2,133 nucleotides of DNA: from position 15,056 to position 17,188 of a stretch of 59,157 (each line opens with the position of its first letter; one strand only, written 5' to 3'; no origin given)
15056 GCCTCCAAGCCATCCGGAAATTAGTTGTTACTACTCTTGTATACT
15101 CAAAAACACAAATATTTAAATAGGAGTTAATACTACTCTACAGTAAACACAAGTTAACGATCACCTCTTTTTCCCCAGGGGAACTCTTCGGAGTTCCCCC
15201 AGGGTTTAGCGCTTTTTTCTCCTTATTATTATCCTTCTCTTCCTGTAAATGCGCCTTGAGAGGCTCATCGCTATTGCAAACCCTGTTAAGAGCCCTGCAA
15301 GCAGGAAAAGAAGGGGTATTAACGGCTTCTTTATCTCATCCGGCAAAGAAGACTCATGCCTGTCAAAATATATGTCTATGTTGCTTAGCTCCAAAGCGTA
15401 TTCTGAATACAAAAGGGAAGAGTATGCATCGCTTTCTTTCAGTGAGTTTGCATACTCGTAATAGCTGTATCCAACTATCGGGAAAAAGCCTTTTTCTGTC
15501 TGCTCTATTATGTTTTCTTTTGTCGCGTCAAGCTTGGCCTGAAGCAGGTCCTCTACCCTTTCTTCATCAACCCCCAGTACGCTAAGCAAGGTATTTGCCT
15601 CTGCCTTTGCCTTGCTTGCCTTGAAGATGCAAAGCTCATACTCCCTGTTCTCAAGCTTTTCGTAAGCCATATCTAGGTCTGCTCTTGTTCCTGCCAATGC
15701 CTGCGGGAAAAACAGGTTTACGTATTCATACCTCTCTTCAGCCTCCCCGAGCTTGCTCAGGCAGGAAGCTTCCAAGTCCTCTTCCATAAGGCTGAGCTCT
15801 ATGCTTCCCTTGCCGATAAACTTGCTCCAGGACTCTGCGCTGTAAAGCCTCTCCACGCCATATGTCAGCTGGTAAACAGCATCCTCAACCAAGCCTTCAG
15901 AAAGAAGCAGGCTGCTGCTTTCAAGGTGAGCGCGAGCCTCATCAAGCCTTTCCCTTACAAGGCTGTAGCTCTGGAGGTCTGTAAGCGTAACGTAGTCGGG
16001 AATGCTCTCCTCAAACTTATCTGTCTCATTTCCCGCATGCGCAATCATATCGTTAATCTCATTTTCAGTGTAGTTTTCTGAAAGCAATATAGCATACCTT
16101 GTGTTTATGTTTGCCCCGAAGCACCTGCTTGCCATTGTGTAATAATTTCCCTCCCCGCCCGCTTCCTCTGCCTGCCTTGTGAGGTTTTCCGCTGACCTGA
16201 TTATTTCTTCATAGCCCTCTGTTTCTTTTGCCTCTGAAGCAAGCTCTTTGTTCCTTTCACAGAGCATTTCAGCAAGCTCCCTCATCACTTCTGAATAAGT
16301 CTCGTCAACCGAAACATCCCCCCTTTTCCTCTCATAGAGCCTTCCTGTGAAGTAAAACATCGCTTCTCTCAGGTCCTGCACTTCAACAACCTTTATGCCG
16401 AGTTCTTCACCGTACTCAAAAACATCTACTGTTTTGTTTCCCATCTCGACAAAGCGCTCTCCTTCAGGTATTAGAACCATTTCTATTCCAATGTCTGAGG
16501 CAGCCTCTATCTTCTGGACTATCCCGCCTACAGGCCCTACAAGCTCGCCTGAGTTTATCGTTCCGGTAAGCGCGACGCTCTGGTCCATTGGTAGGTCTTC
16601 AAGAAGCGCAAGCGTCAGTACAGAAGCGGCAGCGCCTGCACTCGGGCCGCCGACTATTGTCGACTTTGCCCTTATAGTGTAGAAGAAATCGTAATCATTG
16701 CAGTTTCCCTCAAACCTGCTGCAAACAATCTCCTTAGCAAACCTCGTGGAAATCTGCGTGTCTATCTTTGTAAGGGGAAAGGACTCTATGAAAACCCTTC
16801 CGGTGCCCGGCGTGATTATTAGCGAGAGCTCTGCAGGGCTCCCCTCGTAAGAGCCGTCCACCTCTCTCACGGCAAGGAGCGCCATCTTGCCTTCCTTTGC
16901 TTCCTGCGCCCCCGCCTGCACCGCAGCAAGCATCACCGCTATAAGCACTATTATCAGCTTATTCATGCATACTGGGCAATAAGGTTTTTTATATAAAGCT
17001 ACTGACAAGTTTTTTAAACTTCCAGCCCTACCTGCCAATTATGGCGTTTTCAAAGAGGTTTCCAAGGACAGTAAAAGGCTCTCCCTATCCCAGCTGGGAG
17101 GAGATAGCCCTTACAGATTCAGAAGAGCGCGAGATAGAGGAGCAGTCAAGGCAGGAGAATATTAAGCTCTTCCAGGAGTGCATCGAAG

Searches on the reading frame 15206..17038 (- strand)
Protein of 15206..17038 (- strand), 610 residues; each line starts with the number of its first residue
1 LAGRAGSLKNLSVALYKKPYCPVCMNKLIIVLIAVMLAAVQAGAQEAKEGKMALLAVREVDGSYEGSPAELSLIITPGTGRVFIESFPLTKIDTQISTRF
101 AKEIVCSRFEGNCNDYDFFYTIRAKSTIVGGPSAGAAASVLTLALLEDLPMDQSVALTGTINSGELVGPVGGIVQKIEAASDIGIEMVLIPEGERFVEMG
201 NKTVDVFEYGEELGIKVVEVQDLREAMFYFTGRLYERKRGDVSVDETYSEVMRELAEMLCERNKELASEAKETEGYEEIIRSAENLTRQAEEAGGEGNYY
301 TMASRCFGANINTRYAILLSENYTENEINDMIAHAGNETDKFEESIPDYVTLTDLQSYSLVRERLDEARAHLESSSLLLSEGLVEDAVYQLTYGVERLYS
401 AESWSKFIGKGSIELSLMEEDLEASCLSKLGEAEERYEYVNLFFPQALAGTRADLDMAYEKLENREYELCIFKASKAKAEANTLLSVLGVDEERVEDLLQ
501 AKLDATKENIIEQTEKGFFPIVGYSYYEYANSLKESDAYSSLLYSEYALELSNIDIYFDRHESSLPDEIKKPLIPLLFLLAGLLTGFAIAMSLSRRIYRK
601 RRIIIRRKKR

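Call 25: search_protein_families(library=pfam, proteins=[window:15206-17038:-])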
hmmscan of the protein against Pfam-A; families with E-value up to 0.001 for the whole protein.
window:15206-17038:- (610 aa): 1 family
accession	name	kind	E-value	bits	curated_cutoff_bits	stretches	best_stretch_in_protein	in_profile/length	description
PF05362.19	Lon_C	-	9.4e-09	35.6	21.1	1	129-193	107-171/205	Lon protease (S16) C-terminal proteolytic domain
